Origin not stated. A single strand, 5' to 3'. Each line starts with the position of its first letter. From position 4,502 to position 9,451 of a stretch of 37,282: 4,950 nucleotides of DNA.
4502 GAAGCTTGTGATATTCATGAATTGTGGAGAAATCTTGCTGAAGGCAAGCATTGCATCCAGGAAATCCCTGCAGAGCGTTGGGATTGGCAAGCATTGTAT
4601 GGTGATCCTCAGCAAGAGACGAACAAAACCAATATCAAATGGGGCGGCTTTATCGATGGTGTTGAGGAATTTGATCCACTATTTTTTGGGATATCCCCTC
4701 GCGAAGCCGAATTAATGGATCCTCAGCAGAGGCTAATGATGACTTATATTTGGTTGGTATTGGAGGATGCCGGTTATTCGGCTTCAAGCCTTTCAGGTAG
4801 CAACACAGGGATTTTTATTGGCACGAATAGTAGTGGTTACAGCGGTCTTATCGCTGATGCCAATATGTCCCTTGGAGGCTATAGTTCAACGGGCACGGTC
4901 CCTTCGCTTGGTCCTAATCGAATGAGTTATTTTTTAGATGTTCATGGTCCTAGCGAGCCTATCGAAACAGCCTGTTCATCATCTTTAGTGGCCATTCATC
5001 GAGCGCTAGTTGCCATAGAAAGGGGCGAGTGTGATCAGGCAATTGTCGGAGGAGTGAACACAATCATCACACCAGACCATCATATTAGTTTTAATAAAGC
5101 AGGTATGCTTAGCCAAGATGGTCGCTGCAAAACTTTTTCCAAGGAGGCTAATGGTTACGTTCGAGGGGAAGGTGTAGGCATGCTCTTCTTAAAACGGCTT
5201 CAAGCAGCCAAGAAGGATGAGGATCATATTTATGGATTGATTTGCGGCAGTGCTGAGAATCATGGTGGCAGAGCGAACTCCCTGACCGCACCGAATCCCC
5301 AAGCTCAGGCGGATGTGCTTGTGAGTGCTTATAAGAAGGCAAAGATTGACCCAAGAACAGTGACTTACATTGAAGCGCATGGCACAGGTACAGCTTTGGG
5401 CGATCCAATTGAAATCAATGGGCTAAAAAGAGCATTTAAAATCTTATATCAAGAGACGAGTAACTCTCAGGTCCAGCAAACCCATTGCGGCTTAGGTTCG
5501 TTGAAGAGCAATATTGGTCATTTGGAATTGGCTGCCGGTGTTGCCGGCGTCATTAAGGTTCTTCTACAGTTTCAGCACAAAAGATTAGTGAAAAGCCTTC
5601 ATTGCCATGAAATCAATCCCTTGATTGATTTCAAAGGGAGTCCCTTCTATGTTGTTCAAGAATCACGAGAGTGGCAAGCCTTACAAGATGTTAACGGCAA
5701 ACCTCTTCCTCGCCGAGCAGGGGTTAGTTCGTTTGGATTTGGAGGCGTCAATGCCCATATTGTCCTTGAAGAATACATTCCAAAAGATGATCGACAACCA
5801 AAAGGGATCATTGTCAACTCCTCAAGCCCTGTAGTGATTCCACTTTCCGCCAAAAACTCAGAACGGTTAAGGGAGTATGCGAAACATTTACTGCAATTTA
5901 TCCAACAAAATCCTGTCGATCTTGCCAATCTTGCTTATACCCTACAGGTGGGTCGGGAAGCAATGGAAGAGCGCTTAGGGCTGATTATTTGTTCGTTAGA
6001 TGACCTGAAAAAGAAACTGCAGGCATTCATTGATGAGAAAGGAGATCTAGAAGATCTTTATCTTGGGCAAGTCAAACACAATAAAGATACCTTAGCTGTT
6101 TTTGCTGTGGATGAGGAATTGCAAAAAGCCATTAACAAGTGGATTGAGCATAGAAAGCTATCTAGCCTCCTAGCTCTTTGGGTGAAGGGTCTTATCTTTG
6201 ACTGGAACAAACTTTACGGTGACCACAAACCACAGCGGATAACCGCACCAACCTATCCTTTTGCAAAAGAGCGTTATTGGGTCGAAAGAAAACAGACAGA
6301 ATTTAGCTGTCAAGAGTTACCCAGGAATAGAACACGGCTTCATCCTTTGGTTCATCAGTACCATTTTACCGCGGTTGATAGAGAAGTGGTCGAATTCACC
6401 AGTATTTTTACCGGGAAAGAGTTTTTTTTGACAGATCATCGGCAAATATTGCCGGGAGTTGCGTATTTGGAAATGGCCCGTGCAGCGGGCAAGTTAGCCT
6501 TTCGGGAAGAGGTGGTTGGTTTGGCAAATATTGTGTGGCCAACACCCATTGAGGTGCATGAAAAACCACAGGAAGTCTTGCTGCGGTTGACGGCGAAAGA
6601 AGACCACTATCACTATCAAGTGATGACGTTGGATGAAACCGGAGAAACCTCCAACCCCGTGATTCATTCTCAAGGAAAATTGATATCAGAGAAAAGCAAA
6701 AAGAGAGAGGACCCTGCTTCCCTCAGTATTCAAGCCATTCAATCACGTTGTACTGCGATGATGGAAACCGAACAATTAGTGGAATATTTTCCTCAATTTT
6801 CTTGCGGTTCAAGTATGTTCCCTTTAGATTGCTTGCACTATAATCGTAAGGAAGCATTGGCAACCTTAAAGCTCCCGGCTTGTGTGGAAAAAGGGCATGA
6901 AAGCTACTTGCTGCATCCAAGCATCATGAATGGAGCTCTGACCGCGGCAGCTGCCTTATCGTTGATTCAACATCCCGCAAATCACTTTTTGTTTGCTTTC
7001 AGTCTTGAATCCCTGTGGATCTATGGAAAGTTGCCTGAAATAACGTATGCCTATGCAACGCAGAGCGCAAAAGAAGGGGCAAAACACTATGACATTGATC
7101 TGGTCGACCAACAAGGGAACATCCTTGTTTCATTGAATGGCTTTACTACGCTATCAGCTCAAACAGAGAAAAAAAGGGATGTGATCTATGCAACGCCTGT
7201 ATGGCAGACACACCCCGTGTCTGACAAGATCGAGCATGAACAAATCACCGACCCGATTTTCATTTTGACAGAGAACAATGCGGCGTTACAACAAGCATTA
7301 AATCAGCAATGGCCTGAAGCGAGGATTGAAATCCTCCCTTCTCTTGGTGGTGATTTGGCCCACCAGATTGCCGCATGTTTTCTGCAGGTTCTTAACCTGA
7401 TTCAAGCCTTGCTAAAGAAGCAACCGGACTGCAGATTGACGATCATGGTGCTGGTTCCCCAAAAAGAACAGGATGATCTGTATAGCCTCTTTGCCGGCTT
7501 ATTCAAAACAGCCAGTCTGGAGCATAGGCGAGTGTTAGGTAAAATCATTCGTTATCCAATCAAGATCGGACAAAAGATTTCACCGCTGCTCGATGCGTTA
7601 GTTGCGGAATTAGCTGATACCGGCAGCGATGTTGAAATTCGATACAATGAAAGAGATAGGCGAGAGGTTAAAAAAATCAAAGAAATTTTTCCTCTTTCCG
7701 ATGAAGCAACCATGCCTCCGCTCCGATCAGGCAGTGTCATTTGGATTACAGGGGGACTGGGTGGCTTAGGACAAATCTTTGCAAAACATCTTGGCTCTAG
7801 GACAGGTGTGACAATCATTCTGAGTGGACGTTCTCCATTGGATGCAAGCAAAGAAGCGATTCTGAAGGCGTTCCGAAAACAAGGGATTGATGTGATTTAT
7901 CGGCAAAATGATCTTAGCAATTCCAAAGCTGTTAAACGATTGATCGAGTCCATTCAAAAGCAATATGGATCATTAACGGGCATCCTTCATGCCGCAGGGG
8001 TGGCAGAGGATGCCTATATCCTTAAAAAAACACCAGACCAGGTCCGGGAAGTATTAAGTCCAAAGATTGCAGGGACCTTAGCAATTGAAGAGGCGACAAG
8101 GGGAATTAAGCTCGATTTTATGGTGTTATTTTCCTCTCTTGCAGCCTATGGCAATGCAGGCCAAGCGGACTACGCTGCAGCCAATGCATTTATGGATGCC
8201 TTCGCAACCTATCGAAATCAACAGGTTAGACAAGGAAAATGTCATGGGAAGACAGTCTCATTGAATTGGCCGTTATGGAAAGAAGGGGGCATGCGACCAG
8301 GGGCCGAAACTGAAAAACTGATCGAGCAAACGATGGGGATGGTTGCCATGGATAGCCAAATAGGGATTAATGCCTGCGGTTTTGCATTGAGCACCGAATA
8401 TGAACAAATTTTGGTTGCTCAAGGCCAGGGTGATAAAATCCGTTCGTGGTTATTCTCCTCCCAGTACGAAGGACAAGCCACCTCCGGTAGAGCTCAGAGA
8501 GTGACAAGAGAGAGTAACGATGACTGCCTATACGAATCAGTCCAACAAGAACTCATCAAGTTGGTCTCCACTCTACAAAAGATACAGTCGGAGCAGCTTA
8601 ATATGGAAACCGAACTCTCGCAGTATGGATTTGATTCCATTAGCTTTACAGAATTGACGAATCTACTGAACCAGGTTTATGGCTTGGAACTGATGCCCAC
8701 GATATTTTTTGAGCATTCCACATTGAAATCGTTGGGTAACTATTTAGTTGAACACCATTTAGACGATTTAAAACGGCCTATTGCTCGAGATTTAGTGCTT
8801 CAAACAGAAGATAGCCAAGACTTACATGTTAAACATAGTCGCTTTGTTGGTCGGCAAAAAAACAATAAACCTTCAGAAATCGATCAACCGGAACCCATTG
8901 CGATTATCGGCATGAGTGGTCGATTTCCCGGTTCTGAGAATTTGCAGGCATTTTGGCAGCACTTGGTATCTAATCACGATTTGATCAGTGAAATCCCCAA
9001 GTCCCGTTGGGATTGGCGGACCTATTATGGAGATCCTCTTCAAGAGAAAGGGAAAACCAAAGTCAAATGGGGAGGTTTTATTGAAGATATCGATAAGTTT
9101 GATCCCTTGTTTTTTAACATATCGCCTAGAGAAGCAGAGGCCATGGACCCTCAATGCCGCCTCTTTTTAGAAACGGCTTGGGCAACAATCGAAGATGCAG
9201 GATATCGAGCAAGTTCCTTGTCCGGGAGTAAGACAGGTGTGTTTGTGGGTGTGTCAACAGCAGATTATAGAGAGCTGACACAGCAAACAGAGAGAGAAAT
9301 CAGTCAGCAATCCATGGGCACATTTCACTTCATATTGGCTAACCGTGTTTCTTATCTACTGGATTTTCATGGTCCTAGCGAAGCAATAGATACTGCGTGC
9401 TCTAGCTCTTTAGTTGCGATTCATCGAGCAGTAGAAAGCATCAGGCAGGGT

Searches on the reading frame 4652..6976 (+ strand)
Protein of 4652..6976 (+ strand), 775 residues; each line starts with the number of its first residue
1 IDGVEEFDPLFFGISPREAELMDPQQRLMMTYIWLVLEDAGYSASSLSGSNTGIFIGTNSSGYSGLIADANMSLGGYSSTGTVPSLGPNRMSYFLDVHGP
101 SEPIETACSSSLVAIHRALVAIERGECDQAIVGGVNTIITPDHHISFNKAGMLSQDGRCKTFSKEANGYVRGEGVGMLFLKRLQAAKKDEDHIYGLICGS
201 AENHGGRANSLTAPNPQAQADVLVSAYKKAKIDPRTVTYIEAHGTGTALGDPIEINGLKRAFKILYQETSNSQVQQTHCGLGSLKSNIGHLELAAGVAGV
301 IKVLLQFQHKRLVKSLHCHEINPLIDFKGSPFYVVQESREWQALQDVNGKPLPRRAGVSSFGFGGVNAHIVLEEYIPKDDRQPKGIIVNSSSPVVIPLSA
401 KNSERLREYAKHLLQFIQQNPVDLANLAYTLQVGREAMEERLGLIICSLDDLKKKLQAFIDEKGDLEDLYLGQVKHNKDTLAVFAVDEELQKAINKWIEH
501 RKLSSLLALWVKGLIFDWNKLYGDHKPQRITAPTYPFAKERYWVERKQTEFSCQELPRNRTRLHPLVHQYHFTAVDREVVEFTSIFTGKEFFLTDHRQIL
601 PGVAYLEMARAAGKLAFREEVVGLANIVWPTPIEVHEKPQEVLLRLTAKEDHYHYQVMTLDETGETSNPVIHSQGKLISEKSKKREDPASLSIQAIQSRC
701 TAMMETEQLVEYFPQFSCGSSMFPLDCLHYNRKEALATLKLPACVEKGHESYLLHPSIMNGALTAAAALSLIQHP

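Call 13: search_protein_families(library=pfam, proteins=[window:4652-6976:+], max_evalue=0.00001)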
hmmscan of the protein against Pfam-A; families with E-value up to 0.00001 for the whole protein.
window:4652-6976:+ (775 aa): 6 families
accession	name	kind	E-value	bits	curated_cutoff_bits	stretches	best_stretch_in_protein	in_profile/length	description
PF00109.32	ketoacyl-synt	-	1.2e-66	225.3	20.8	1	1-186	65-252/252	Beta-ketoacyl synthase, N-terminal domain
PF02801.28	Ketoacyl-synt_C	-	5.2e-37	126.9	20.8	1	194-318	1-118/119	Beta-ketoacyl synthase, C-terminal domain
PF22336.2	RhiE-like_linker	-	4.2e-20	71.9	27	1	398-462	2-66/67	RhiE-like, KS-MAT linker domain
PF21089.3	PKS_DH_N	-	1.2e-17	64.2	27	1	564-658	1-101/103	Polyketide synthase dehydratase domain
PF22621.2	CurL-like_PKS_C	-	2e-15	56.9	27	1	395-456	2-64/64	CurL-like, PKS C-terminal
PF16197.11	KAsynt_C_assoc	-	1.5e-13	51.6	33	1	322-438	2-104/111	Ketoacyl-synthetase C-terminal extension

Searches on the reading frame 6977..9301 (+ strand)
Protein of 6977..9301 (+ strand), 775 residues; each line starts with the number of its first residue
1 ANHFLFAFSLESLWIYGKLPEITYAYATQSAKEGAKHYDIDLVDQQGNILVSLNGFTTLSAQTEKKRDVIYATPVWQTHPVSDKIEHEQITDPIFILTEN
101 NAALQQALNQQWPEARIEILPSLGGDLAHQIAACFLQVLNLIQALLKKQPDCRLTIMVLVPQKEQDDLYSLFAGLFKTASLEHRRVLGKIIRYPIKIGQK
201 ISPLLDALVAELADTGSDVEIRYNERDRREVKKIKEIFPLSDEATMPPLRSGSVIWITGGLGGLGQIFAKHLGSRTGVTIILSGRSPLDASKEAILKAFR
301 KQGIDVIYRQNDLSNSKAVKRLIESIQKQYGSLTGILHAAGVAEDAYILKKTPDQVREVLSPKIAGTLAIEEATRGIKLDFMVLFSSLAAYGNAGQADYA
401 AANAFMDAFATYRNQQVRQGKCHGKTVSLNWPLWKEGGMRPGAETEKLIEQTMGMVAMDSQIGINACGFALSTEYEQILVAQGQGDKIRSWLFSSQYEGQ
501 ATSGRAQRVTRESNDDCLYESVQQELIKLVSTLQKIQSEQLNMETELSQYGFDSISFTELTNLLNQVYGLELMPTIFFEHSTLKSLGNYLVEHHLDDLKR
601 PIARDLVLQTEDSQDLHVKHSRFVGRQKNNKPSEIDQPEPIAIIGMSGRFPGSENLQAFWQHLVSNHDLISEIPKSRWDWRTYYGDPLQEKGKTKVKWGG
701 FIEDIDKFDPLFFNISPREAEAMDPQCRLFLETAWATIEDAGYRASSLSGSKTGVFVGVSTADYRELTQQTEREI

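Call 13: search_protein_families(library=pfam, proteins=[window:6977-9301:+], max_evalue=0.00001)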
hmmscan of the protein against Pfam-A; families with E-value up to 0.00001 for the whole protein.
window:6977-9301:+ (775 aa): 6 families
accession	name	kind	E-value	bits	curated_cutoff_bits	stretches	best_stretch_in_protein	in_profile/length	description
PF08659.16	KR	-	1.8e-49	168.5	22.6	1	254-436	2-180/180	KR domain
PF00109.32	ketoacyl-synt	-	6.1e-48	164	20.8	1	639-773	2-136/252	Beta-ketoacyl synthase, N-terminal domain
PF00550.31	PP-binding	-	4.2e-13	49.8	20.8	1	525-590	2-67/67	Phosphopantetheine attachment site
PF00106.31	adh_short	-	2e-12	47.5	26.6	1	254-417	2-167/195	short chain dehydrogenase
PF23297.2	ACP_SdgA_C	-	2e-07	31.4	27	1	515-585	4-74/95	Highly reducing polyketide synthase sdgA, C-terminal ACP domain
PF13561.12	adh_short_C2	-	3.4e-06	27.2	27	1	263-406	7-150/236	Enoyl-(Acyl carrier protein) reductase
